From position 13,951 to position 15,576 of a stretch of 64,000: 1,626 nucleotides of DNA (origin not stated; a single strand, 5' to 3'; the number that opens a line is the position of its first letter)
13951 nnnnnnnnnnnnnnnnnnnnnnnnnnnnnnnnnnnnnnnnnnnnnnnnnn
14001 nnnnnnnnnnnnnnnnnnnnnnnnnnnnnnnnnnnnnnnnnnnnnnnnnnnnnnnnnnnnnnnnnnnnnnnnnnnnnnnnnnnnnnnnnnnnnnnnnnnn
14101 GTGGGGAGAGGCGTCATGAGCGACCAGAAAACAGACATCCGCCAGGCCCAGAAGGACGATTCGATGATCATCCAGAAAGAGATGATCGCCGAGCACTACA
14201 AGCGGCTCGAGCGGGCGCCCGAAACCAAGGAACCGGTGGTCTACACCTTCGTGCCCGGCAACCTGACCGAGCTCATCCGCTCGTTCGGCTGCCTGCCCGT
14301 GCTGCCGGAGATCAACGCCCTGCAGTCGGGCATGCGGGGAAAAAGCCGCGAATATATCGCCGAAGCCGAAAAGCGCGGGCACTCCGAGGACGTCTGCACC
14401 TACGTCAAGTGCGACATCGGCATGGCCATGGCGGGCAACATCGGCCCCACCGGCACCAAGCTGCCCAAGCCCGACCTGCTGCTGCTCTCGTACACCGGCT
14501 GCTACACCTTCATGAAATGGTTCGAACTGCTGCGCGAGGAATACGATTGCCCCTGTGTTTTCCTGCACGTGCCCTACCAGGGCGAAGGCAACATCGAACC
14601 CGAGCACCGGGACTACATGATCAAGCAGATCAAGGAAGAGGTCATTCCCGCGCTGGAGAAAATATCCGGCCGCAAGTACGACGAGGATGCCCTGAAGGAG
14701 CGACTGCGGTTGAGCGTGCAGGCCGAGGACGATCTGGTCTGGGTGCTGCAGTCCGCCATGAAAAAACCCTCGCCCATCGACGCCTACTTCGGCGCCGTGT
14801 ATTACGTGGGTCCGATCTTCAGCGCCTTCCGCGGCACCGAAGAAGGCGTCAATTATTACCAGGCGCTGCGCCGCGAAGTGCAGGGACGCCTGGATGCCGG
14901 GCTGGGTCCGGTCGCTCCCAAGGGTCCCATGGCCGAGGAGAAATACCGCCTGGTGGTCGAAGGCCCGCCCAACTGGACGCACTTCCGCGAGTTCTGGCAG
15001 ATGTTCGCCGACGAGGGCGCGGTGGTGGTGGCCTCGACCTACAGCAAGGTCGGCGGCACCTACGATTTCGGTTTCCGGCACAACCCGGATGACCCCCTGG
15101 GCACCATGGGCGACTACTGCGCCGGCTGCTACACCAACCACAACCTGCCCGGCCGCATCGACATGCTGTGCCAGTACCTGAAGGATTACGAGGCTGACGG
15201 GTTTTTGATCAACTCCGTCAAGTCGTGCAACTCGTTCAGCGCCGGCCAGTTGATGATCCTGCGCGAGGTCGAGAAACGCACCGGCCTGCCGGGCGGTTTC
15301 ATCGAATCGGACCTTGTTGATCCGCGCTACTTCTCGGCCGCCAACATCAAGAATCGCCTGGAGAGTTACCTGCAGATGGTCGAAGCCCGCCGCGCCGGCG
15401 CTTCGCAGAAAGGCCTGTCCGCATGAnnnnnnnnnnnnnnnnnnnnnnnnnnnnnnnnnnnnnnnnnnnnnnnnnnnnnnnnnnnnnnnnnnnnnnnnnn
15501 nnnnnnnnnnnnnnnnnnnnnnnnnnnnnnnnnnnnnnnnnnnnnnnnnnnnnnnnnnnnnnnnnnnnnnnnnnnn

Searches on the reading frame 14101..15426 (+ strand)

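Call 55: search_protein_families(library=pfam, proteins=[window:14101-15426:+], max_evalue=0.00001)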
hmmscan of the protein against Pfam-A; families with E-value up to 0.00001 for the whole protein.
window:14101-15426:+ (441 aa): 1 family
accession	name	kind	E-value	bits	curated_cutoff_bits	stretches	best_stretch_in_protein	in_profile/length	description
PF06050.19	HGD-D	-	6.5e-62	210.5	28.4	1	56-426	6-341/342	2-hydroxyglutaryl-CoA dehydratase, D-component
